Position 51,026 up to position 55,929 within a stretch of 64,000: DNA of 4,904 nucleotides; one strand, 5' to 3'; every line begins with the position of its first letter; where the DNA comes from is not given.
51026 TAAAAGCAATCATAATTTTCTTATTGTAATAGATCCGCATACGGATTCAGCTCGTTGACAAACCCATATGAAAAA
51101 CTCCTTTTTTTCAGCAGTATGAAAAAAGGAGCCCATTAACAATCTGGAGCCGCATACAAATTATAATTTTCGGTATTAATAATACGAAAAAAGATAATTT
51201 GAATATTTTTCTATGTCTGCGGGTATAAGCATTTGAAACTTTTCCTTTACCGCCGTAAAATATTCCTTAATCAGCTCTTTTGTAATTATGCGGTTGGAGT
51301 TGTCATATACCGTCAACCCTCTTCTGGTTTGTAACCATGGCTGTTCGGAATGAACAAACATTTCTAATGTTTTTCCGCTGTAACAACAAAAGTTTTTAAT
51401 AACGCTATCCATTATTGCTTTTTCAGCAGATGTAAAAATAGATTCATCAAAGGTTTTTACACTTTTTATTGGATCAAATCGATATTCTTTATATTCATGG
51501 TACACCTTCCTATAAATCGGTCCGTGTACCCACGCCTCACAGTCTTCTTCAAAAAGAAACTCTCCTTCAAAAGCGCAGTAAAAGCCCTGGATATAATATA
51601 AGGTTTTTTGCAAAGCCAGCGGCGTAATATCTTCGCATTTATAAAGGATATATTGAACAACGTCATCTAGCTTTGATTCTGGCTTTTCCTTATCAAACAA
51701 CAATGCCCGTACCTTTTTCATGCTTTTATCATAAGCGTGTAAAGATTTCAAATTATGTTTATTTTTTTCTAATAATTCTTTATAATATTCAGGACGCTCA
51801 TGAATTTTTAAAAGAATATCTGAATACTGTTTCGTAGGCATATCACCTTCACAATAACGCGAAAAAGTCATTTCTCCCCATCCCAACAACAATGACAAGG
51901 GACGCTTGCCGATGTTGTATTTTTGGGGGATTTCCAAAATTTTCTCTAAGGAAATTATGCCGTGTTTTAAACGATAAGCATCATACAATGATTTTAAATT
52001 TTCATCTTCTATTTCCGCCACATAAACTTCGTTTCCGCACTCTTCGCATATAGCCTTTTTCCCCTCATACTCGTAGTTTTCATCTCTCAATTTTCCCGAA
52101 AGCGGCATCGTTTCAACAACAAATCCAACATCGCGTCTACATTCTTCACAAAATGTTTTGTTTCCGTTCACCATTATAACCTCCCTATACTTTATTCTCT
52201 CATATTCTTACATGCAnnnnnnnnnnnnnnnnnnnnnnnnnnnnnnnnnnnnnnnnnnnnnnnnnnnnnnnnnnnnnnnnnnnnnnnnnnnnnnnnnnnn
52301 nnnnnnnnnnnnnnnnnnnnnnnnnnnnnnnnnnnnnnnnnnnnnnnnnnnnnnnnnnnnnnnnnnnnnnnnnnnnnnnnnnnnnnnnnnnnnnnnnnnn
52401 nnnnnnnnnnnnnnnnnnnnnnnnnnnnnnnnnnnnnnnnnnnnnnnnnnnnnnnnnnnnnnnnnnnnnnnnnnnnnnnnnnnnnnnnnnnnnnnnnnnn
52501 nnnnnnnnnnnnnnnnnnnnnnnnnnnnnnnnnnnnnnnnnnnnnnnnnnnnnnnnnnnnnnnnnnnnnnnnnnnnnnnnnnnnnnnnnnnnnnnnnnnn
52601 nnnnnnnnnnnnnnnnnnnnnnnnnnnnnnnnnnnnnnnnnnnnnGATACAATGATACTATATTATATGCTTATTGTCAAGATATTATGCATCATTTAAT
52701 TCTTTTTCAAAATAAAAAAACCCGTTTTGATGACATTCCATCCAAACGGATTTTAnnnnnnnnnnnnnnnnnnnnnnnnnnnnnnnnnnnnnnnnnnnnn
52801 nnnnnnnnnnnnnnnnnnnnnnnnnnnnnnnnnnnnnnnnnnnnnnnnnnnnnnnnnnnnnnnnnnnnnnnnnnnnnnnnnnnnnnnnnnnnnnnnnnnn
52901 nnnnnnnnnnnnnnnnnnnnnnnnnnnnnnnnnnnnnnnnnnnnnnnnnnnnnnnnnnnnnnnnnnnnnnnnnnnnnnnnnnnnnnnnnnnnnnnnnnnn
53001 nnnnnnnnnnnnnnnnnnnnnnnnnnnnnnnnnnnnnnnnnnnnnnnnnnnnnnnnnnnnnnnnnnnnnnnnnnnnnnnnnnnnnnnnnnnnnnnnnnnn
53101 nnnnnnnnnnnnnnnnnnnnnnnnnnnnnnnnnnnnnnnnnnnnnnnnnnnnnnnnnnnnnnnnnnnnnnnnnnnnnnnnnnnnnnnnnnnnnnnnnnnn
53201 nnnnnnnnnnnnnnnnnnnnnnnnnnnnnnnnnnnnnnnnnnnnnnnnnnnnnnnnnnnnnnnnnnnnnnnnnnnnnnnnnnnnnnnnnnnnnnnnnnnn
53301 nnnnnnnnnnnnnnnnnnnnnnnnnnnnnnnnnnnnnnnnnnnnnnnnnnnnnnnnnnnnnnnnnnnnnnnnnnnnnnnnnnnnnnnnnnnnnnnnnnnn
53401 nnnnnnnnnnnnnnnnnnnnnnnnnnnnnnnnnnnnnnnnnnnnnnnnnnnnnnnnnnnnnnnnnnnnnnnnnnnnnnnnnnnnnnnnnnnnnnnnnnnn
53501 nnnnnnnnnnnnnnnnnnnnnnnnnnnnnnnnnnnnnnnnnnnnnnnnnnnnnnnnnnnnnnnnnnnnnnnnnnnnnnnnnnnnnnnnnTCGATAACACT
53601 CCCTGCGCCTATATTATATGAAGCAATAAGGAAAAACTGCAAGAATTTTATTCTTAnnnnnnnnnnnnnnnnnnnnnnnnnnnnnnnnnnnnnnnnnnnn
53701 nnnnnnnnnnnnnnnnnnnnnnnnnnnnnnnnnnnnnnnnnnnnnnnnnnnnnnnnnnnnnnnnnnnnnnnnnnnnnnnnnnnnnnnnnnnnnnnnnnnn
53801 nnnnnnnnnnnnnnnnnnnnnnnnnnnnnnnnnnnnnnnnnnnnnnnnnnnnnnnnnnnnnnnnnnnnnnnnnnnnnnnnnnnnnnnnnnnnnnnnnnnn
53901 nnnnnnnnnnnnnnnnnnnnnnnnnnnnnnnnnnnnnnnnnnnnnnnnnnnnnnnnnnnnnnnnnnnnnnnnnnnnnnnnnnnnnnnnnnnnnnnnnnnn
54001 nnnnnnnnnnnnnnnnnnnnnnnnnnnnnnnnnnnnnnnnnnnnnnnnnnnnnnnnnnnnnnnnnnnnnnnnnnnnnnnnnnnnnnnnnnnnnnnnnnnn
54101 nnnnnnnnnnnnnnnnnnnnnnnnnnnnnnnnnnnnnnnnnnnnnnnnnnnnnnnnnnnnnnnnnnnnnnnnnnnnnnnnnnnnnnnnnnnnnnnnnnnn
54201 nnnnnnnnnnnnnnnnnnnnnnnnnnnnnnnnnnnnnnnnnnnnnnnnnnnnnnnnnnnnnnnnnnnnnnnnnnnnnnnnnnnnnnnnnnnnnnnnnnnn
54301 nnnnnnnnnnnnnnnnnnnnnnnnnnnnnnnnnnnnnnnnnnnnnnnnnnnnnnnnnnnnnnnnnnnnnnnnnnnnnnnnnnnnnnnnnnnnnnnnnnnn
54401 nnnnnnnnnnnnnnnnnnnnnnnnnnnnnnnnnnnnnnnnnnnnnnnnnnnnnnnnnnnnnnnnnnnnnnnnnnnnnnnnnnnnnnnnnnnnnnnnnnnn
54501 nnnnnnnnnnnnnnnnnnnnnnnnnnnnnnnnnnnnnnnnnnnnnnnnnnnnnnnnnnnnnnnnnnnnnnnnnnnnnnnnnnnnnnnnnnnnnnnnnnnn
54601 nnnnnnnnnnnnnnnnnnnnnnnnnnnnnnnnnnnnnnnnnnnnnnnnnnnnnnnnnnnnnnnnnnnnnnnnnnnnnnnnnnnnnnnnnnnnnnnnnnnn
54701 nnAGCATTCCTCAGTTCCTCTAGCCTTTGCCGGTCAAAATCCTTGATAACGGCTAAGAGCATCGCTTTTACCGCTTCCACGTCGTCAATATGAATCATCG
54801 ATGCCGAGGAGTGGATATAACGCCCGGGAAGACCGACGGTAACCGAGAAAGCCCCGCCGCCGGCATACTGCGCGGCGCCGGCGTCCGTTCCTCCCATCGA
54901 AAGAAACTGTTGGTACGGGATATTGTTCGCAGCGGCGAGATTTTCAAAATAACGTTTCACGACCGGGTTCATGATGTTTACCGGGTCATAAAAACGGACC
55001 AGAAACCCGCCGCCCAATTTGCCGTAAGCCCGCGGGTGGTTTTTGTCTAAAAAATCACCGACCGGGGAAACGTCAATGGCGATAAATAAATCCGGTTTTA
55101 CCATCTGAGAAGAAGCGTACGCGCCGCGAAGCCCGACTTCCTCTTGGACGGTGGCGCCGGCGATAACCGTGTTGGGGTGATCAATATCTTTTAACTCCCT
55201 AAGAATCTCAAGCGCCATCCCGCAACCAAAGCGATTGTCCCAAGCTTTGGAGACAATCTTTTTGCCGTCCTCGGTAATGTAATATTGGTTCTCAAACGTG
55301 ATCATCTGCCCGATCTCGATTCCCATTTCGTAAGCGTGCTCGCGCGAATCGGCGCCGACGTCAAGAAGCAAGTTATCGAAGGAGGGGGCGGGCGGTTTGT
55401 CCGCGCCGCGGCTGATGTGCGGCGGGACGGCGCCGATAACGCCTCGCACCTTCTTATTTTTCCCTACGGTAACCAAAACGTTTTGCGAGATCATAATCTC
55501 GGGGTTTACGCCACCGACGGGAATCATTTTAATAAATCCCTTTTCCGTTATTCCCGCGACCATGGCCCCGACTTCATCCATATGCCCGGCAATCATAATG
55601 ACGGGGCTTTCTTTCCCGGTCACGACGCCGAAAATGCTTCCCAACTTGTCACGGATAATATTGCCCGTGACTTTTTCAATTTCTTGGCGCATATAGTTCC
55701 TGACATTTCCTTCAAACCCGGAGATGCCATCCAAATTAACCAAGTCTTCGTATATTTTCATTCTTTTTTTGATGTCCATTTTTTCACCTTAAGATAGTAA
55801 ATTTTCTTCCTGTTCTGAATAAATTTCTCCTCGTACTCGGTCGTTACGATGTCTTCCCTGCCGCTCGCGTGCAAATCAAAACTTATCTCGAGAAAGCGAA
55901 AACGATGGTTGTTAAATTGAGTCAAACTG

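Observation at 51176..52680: Toxin-antitoxin module: MqsR-family toxin followed by a three-domain antitoxin (MqsA-like zinc ribbon + HTH fused to a Panacea/DUF4065 domain)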

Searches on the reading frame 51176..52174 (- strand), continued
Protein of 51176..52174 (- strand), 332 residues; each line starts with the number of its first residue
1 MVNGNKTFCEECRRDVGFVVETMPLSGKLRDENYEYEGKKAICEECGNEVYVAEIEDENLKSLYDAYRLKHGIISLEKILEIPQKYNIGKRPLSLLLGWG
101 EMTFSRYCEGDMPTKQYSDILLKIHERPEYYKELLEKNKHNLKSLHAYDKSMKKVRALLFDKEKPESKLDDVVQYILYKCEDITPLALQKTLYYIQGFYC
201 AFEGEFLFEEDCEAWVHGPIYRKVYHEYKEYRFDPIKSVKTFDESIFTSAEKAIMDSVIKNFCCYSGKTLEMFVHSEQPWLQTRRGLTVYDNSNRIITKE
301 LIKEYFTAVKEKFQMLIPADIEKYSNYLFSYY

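Call 51: predict_structure(alignment_id=A2)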
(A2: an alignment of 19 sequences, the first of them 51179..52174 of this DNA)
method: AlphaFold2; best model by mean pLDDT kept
length: 332 residues; sequences in the alignment: 19
mean_pLDDT: 85.6   pTM: 0.61
mean pLDDT of the five models: 85.6, 85.1, 84.8, 84.1, 82.5
residues with pLDDT >= 90: 158; 70-90: 139; 50-70: 27; < 50: 8
segments of 3 or more residues with pLDDT < 50: 1-3, 162-164
pLDDT, mean of each block of 10 residues (from residue 1): 67 92 91 92 92 90 91 92 90 88 88 91 94 91 80 84 66 90 87 93 86 62 82 67 84 95 89 86 71 73 93 95 93 74
secondary structure, 60 per line:
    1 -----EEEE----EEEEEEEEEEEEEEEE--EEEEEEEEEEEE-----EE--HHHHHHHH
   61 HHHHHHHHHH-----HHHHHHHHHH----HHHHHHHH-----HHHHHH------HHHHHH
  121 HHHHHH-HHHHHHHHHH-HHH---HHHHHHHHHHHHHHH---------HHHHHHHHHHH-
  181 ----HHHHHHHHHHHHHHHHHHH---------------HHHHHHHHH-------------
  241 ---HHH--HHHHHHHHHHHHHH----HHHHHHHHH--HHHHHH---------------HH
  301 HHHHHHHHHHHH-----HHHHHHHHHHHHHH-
elements in order: E6-9 E14-29 E32-43 H53-70 H76-85 H90-97 H103-108 H115-126 H128-137 H145-159 H169-179 H185-203 H219-227 H249-262 H267-275 H278-283 H299-312 H318-331

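Call 54: search_dna_similar(query=window:51179-52174:-, collection=phages, mode=protein, max_rows=12)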
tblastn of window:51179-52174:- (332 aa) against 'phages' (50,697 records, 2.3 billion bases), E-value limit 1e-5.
Records with a match: 91; places in all: 95; records where one place covers at least 80% of the query: 2.
Best place of each record, by identity: <60% 91.
By first word of the organism name: Bacteriophage 22; Paenibacillus 15; Streptococcus 8; Pseudomonas 6; Escherichia 6; Staphylococcus 6; Listeria 5; Riemerella 4; Mycobacterium 3; Lactococcus 2; and 12 more.
By host as written in the record: Helicobacter cinaedi 12; Paenibacillus larvae 11; - 10; Pseudomonas aeruginosa 6; Listeria monocytogenes 4; Staphylococcus aureus 3; Riemerella anatipestifer 3; Lactococcus lactis IL1403 2; and 37 more.
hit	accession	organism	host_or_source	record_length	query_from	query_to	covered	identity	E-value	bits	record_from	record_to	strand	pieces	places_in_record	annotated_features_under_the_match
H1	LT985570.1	Bacteriophage sp.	-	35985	29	306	84%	25.8%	7e-15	81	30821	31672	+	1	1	record has no annotation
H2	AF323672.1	Lactococcus phage bIL311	Lactococcus lactis IL1403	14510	29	306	84%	25.4%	8e-17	87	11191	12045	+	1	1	orf21: Orf21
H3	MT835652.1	Bacteriophage sp.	human fecal samples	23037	43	283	73%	23.8%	9e-10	66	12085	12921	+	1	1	record has no annotation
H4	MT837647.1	Bacteriophage sp.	human fecal samples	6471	29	283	77%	21.9%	2e-10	68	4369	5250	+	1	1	record has no annotation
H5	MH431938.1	Paenibacillus phage C7Cdelta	Paenibacillus larvae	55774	171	309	42%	35.7%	3e-18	91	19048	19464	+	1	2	hypothetical protein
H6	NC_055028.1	Paenibacillus phage C7Cdelta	Paenibacillus larvae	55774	171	309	42%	35.7%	3e-18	91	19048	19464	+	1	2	DUF4065 domain-containing protein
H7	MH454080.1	Paenibacillus phage Ley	Paenibacillus larvae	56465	171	309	42%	35.7%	3e-18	91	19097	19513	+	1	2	hypothetical protein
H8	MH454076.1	Paenibacillus phage Ash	Paenibacillus larvae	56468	171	309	42%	35.7%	3e-18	91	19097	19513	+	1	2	hypothetical protein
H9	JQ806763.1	Salmonella phage vB_SemP_Emek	Salmonella serovar Haardt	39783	171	307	41%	35.9%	2e-16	86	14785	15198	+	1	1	hypothetical protein (x2)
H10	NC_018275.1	Salmonella phage vB_SemP_Emek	Salmonella serovar Haardt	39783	171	307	41%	35.9%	2e-16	86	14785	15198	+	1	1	DUF4065 domain-containing protein | hypothetical protein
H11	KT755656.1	Paenibacillus phage Tripp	Paenibacillus larvae ATCC 9545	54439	173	308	41%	35.5%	4e-16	85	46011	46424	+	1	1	hypothetical protein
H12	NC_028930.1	Paenibacillus phage Tripp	Paenibacillus larvae ATCC 9545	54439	173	308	41%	35.5%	4e-16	85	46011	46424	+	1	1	DUF4065 domain-containing protein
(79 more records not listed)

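Call 55: search_dna_similar(query=window:51179-52174:-, collection=plasmids, mode=protein, max_rows=12)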
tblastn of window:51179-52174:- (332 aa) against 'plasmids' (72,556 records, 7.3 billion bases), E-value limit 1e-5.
Records with a match: 108; places in all: 119; records where one place covers at least 80% of the query: 77.
Best place of each record, by identity: <60% 108.
By first word of the organism name: Bacillus 70; Lactobacillus 6; Clostridium 5; Paenibacillus 4; Clostridioides 2; Tenacibaculum 2; Neisseria 2; Lysinibacillus 1; Fusobacteria 1; Bacteroides 1; and 14 more.
By predicted mobility (MOB-suite, as given by PLSDB): non-mobilizable 95; conjugative 10; mobilizable 3.
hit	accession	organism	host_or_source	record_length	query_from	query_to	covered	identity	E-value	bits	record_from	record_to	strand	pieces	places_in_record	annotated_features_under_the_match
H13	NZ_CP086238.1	Clostridium estertheticum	single colony,bovine feces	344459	1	329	99%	55.2%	2e-110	360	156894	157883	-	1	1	type II toxin-antitoxin system antitoxin SocA domain-containing ...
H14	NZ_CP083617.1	Clostridioides difficile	-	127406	6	329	98%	45.9%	2e-79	270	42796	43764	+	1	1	type II toxin-antitoxin system antitoxin SocA domain-containing ...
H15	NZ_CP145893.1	Paenibacillus amylolyticus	whole organism,soil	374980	7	329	97%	44.2%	2e-78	268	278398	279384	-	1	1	type II toxin-antitoxin system antitoxin SocA domain-containing ...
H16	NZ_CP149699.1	Clostridioides difficile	Dog,single cell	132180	2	329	99%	43.2%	3e-76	261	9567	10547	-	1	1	type II toxin-antitoxin system antitoxin SocA domain-containing ...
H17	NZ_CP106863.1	Lysinibacillus capsici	water,water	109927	6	330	98%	42.7%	2e-67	236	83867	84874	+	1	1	type II toxin-antitoxin system antitoxin SocA domain-containing ...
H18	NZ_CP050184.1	Bacillus thuringiensis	cell culture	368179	7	325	96%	41.0%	4e-69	241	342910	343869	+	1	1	type II toxin-antitoxin system antitoxin SocA domain-containing ...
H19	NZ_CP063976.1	Bacillus cereus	Soil in tiger area of zoo,cell culture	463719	7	325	96%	41.0%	4e-69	241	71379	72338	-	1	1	type II toxin-antitoxin system antitoxin SocA domain-containing ...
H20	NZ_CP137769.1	Bacillus cereus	Passiflora edulis Sims,Pure ...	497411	7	325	96%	41.0%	6e-69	240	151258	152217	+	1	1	type II toxin-antitoxin system antitoxin SocA domain-containing ...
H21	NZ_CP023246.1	Bacillus cereus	bacteria,pure culture,air in Laboratory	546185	7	325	96%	41.0%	6e-69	240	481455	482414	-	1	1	type II toxin-antitoxin system antitoxin SocA domain-containing ...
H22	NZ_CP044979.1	Bacillus thuringiensis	whole organism,soil sample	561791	7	329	97%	40.2%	3e-66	233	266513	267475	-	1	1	type II toxin-antitoxin system antitoxin SocA domain-containing ...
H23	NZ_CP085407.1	Bacillus bombysepticus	single cell,soil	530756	7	325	96%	40.7%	1e-68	239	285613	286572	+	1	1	type II toxin-antitoxin system antitoxin SocA domain-containing ...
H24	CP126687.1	Bacillus bombysepticus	Microtermes sp. colony Mi106,bacterial ...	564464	7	325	96%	40.7%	1e-68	239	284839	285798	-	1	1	DUF4065 domain-containing protein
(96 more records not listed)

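Call 56: get_annotated_region(hit=H19, flank=2500)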
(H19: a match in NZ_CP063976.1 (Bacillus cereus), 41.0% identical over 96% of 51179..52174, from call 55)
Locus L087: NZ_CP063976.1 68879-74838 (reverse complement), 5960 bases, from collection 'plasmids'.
description: Bacillus cereus strain N435-1 plasmid pN435-1.1, complete sequence
organism: Bacillus cereus (NCBI taxid 1396)
taxonomy: Bacteria; Bacillota; Bacilli; Bacillales; Bacillaceae; Bacillus; Bacillus cereus
host: -; source: Soil in tiger area of zoo,cell culture; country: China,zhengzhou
typing (MOB-suite, as given by PLSDB): non-mobilizable; replicon rep_cluster_125; mating-pair formation MPF_T
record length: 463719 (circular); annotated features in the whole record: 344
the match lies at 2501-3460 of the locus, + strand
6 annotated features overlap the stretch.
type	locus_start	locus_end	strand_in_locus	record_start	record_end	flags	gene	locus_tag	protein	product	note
CDS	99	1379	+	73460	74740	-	-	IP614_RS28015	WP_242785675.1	purine/pyrimidine permease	GO:0055085 - transmembrane transport [Evidence IEA]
CDS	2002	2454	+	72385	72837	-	-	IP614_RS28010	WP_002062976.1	hypothetical protein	-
CDS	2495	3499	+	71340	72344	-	-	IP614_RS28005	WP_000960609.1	type II toxin-antitoxin system antitoxin SocA domain-containing protein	-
CDS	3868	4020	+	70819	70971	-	-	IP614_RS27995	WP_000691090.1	hypothetical protein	-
CDS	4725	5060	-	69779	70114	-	-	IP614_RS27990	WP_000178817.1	branched-chain amino acid transporter permease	-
CDS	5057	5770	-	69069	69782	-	azlC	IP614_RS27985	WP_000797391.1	azaleucine resistance protein AzlC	GO:0006865 - amino acid transport [Evidence IEA]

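Call 57: get_annotated_region(hit=H13, flank=2500)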
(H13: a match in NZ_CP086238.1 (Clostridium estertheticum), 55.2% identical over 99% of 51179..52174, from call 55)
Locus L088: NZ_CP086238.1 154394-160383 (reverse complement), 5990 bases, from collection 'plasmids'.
description: Clostridium estertheticum strain CF002 plasmid pCF002-344, complete sequence
organism: Clostridium estertheticum (NCBI taxid 238834)
taxonomy: Bacteria; Bacillota; Clostridia; Eubacteriales; Clostridiaceae; Clostridium; Clostridium estertheticum
host: -; source: single colony,bovine feces; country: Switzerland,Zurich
typing (MOB-suite, as given by PLSDB): non-mobilizable
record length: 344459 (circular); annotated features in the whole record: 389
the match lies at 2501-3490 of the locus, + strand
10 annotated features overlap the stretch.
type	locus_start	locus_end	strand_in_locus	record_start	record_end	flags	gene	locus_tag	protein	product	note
CDS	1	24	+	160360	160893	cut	-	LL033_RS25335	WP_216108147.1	sigma-70 family RNA polymerase sigma factor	GO:0006352 - DNA-templated transcription initiation [Evidence IEA]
CDS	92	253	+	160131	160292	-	-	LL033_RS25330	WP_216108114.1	YvrJ family protein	-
CDS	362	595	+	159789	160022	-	-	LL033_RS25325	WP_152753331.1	DUF1659 domain-containing protein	-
CDS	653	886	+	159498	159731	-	-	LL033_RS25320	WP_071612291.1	DUF2922 domain-containing protein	-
CDS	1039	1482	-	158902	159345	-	-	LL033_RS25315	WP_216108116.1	GNAT family N-acetyltransferase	-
CDS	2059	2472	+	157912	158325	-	-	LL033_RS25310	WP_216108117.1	hypothetical protein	-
CDS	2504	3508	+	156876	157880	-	-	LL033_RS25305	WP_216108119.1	type II toxin-antitoxin system antitoxin SocA domain-containing protein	-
CDS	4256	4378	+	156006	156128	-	-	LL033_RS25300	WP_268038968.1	hypothetical protein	-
CDS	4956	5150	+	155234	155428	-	-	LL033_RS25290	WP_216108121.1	nucleic acid-binding protein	-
CDS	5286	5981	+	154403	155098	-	-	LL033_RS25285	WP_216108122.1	amino acid racemase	GO:0006520 - amino acid metabolic process [Evidence IEA]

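Call 61: search_protein_families(library=pfam, proteins=[L087:2002-2451:+, L088:2059-2469:+, L087:2495-3496:+], max_evalue=0.1)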
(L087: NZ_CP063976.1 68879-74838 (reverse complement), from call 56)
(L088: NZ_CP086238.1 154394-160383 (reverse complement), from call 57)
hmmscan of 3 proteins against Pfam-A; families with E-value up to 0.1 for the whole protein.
L087:2002-2451:+ (150 aa): 1 family
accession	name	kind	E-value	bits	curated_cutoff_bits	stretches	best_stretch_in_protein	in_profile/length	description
PF05261.17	Tra_M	-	0.027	14.9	27.7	1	60-95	29-64/124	TraM protein, DNA-binding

L088:2059-2469:+ (137 aa): 0 families

L087:2495-3496:+ (334 aa): 2 families
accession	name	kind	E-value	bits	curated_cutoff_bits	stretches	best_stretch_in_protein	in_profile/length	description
PF13274.11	SocA_Panacea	-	2.3e-14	54.7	25.7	1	186-277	1-112/113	Antitoxin SocA-like, Panacea domain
PF04603.18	Mog1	-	0.094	13.6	27.4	0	122-171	37-85/139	Ran-interacting Mog1 protein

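Call 70: get_annotated_region(hit=H2, flank=2000)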
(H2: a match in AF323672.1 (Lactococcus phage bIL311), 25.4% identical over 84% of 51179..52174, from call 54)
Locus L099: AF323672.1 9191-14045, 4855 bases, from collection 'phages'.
description: Bacteriophage bIL311, complete genome.
organism: Lactococcus phage bIL311 (NCBI taxid 151534)
taxonomy: Viruses
host: Lactococcus lactis IL1403; source: -; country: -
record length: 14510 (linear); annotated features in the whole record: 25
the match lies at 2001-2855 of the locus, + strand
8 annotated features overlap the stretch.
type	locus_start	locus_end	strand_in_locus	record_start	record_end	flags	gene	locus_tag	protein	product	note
CDS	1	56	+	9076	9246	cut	orf16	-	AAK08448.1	Orf16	-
CDS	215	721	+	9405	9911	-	orf17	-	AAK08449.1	Orf17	-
CDS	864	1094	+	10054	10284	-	orf18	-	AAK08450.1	Orf18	-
CDS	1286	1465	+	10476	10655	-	orf19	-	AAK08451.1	Orf19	-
CDS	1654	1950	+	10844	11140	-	orf20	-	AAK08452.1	Orf20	-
CDS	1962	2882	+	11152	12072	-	orf21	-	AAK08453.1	Orf21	-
misc_feature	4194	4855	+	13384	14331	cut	-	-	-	-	nonfunctional transposase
mobile_element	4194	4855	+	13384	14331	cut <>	-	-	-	insertion sequence:IS983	-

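Call 71: search_protein_families(library=pfam, proteins=[L099:1654-1947:+, L099:1962-2879:+], max_evalue=0.1)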
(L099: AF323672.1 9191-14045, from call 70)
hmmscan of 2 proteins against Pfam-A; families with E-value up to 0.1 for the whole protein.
L099:1654-1947:+ (98 aa): 1 family
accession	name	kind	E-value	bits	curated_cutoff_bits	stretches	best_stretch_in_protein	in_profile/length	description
PF15723.11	MqsR_toxin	-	0.0014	19.5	26.2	1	8-95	3-95/95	Motility quorum-sensing regulator, toxin of MqsA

L099:1962-2879:+ (306 aa): 5 families
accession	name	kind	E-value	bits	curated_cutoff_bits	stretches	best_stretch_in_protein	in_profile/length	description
PF13274.11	SocA_Panacea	-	5.3e-23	82.5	25.7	1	180-280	1-112/113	Antitoxin SocA-like, Panacea domain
PF01381.28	HTH_3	-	2.3e-07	31.2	23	1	64-106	1-44/55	Helix-turn-helix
PF12844.13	HTH_19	-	0.00017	21.9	30.2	1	64-108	4-46/64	Helix-turn-helix domain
PF15731.11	MqsA_antitoxin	-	0.0022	18.6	30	1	11-110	19-120/131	Antitoxin component of bacterial toxin-antitoxin system, MqsA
PF13560.12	HTH_31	-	0.0097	16.6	27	1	64-99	6-43/64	Helix-turn-helix domain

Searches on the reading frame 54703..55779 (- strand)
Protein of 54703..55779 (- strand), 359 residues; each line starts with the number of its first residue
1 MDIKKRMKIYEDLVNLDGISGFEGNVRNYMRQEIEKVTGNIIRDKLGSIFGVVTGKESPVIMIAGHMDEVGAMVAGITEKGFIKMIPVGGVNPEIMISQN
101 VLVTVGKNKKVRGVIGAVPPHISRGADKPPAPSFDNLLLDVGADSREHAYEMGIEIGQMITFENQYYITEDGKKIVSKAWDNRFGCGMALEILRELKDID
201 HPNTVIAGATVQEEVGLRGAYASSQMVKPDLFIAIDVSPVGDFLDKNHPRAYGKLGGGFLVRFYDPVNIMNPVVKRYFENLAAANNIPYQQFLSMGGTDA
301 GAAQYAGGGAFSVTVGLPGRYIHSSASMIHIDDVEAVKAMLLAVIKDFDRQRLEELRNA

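Call 48: search_protein_families(library=pfam, proteins=[window:54703-55779:-], max_evalue=0.00001)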
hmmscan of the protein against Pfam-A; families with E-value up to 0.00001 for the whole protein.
window:54703-55779:- (359 aa): 1 family
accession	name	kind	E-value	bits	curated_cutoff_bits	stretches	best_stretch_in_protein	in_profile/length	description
PF05343.19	Peptidase_M42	-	1.6e-95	320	23.2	1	47-339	1-291/292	M42 glutamyl aminopeptidase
